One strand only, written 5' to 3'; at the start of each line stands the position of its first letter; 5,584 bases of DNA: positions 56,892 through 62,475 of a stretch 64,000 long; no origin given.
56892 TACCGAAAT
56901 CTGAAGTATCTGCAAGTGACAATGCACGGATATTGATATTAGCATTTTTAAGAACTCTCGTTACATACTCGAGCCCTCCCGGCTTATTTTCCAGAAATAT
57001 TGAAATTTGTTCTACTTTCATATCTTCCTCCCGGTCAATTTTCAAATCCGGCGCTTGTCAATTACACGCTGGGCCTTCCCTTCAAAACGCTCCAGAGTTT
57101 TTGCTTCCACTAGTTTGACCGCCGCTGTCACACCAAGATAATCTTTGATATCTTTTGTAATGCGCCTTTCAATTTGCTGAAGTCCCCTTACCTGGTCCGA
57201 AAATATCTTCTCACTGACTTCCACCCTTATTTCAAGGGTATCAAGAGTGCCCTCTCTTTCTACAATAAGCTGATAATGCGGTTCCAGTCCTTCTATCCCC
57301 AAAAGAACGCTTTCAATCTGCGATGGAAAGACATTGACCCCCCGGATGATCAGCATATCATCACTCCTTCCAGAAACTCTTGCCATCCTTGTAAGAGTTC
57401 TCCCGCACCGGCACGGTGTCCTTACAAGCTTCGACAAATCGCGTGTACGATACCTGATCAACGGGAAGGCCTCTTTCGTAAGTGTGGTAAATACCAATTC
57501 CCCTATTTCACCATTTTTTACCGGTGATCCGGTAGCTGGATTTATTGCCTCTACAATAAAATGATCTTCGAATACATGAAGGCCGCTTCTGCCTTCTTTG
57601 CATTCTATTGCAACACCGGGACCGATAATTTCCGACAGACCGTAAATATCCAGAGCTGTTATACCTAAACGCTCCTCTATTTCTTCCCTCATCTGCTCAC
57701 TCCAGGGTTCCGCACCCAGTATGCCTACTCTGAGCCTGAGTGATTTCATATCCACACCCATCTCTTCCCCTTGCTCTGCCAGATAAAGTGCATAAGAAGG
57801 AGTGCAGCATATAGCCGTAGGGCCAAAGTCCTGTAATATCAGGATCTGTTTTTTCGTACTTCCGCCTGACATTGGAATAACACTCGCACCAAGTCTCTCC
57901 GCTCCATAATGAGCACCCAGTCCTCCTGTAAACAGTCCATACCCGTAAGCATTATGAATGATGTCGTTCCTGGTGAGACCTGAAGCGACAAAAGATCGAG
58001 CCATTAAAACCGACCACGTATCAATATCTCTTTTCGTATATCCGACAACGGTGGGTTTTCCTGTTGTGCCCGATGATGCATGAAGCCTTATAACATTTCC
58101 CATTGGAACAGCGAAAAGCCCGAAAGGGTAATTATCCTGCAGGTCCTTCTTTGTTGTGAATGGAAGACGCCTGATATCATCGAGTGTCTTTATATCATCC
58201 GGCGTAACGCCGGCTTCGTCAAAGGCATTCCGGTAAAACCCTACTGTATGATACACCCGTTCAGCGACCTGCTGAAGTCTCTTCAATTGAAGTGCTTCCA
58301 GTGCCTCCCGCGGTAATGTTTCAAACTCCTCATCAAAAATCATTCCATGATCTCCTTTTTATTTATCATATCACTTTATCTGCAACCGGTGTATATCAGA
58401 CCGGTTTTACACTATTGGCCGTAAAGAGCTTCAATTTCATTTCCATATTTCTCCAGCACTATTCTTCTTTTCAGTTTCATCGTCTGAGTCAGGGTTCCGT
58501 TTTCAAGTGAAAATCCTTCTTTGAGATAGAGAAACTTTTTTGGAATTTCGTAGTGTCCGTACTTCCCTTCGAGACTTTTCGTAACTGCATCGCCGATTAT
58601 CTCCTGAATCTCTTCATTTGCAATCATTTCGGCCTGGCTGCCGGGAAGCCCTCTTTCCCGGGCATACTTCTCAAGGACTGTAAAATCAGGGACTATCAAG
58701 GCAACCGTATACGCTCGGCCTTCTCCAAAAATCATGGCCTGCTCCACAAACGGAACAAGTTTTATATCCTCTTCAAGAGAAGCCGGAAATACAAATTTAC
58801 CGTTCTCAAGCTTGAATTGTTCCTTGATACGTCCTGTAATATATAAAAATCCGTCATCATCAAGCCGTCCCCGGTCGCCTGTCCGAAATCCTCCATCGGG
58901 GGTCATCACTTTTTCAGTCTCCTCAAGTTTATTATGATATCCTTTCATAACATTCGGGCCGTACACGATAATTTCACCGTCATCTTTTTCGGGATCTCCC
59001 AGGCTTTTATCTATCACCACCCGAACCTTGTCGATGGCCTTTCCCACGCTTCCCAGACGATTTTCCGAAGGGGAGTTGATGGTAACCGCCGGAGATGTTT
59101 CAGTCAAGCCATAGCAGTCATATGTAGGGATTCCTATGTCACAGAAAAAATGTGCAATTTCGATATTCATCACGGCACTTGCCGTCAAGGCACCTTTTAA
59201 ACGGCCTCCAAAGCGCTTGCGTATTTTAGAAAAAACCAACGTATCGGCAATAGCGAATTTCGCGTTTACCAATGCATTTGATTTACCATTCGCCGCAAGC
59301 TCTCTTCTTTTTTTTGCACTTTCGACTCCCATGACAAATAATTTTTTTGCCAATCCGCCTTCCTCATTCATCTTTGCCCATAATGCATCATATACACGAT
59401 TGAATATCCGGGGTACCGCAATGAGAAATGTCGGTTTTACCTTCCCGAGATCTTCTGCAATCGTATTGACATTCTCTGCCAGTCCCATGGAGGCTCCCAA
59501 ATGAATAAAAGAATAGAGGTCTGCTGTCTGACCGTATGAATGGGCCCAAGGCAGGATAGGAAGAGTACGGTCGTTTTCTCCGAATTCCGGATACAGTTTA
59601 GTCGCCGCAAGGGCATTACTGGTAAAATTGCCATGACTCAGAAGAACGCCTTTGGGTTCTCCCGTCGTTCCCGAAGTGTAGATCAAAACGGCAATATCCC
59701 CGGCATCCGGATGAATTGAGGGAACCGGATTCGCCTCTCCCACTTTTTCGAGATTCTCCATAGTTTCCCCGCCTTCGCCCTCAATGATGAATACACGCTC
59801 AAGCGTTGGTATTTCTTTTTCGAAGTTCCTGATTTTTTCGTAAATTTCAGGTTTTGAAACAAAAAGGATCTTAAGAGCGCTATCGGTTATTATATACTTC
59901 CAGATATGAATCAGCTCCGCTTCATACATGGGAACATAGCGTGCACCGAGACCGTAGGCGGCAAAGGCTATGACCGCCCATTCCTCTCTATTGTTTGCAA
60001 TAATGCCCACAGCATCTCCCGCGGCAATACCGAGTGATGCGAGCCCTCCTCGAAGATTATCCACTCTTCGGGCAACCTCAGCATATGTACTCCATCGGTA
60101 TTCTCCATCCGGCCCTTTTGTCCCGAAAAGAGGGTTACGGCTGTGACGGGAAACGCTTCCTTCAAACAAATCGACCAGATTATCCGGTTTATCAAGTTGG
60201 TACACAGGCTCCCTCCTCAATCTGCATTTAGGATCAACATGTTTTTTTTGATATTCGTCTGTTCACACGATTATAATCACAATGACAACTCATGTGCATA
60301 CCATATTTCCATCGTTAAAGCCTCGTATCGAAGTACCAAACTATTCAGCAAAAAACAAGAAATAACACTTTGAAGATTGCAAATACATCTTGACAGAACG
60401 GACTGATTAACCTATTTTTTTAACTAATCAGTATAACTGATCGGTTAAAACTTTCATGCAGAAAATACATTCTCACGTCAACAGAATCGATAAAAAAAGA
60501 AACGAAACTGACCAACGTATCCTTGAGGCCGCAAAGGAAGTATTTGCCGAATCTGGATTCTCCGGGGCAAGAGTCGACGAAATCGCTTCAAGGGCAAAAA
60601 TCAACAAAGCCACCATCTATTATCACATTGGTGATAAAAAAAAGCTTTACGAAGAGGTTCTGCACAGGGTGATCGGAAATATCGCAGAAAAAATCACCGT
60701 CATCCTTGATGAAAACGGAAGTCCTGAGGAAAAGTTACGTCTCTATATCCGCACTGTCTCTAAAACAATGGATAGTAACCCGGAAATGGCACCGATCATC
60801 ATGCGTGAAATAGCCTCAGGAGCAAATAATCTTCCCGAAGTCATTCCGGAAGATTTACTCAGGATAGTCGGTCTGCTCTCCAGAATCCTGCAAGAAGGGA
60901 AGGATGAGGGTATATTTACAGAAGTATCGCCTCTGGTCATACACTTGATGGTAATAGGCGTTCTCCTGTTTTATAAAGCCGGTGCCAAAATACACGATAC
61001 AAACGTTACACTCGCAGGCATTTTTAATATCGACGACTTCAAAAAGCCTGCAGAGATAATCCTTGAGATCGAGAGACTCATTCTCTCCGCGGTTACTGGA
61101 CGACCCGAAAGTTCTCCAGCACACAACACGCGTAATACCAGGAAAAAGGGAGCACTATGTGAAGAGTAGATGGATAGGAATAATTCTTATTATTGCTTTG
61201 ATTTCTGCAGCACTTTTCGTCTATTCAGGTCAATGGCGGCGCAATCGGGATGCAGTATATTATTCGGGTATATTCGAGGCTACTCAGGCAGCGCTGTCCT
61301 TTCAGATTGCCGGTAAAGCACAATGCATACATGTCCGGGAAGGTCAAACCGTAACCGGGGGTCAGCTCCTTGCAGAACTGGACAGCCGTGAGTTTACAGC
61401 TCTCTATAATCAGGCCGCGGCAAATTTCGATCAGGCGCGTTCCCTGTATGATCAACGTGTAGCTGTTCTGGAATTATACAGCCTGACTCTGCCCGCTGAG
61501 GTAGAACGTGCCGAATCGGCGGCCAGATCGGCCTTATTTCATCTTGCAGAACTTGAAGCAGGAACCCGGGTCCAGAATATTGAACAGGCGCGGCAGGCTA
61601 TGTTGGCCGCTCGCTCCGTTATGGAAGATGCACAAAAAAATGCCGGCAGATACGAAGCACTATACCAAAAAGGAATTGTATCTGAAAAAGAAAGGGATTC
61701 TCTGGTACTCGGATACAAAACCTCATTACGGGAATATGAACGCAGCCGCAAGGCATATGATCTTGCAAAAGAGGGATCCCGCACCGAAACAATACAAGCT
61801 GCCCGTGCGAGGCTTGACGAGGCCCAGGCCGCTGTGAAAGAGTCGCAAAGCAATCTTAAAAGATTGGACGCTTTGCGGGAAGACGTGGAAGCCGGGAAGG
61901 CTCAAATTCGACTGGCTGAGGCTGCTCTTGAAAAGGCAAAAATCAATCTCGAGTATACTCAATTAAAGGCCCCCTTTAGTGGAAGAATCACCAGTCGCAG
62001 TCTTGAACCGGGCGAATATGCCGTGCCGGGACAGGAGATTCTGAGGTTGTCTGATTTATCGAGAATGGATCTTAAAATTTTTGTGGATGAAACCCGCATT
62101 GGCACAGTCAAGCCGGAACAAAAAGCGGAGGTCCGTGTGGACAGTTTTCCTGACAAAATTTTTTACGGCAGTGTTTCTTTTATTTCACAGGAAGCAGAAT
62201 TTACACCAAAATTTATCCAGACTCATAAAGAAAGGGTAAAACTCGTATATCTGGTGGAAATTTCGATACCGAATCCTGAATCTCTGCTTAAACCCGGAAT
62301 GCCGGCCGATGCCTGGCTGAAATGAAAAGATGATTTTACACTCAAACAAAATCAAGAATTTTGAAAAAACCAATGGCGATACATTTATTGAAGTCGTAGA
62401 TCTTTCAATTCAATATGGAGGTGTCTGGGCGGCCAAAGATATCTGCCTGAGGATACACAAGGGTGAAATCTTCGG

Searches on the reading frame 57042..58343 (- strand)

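Call 5: search_protein_families(library=pfam, proteins=[window:57042-58343:-])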
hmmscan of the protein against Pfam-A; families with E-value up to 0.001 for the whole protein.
window:57042-58343:- (433 aa): 2 families
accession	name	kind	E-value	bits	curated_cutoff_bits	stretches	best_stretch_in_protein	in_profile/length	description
PF14535.12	AMP-binding_C_2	-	1.6e-35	121.7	25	1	335-431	1-96/96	AMP-binding enzyme C-terminal domain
PF00501.34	AMP-binding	-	1.3e-16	60.9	29.9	1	90-285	170-374/384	AMP-binding enzyme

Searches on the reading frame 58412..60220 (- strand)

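Call 48: search_protein_families(library=pfam, proteins=[window:58412-60220:-], max_evalue=0.00001)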
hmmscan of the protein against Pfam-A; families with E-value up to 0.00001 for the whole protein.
window:58412-60220:- (602 aa): 2 families
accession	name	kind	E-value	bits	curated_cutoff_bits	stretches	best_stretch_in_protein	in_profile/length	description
PF00501.34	AMP-binding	-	7.6e-73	245.9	29.9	1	34-429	16-384/384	AMP-binding enzyme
PF23562.2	AMP-binding_C_3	-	2.8e-09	37.8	20.8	1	468-601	3-121/124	AMP-binding enzyme C-terminal domain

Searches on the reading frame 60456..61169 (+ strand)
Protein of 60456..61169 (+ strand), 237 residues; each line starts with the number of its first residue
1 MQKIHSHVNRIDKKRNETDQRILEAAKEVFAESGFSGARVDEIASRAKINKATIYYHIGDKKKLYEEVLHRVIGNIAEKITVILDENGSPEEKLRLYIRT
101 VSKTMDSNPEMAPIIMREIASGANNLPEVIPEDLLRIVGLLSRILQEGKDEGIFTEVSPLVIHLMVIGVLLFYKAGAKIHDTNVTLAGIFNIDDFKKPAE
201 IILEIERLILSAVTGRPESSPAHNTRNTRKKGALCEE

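Call 48: search_protein_families(library=pfam, proteins=[window:60456-61169:+], max_evalue=0.00001)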
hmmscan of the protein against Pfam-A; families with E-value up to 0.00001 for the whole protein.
window:60456-61169:+ (237 aa): 4 families
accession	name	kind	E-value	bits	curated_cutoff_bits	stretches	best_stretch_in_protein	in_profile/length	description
PF00440.29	TetR_N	-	2.1e-13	50.2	24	1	22-68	1-47/47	Bacterial regulatory proteins, tetR family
PF17938.6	TetR_C_29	-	1.4e-09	38.5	26.2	1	90-175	1-89/119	Tetracyclin repressor-like, C-terminal domain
PF17932.6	TetR_C_24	-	4.1e-07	30.7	26.4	1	88-170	2-84/114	Tetracyclin repressor-like, C-terminal domain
PF08359.16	TetR_C_4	-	1.6e-06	28.8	21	1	73-170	5-103/133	YsiA-like protein, C-terminal region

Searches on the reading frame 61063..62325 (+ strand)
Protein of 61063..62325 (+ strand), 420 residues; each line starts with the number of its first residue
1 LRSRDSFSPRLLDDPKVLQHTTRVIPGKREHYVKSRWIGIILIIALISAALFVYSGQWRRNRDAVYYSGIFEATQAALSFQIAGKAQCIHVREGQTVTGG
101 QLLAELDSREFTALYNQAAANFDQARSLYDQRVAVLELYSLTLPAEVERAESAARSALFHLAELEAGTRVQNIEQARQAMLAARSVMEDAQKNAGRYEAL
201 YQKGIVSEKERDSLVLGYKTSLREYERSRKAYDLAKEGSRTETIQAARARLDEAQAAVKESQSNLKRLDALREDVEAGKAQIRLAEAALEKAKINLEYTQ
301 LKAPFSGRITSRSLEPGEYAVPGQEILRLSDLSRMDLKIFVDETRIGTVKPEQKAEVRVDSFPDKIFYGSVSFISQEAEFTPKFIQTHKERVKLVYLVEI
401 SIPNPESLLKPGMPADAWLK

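Call 48: search_protein_families(library=pfam, proteins=[window:61063-62325:+], max_evalue=0.00001)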
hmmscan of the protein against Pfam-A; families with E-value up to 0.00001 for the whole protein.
window:61063-62325:+ (420 aa): 2 families
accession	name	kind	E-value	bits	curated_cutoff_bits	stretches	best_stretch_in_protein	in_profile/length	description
PF16576.10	HlyD_D23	-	2.4e-21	76.4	30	1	274-414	78-213/214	Barrel-sandwich domain of CusB or HlyD membrane-fusion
PF13437.12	HlyD_3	-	8.7e-18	65.5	22.2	1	301-412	2-106/106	HlyD family secretion protein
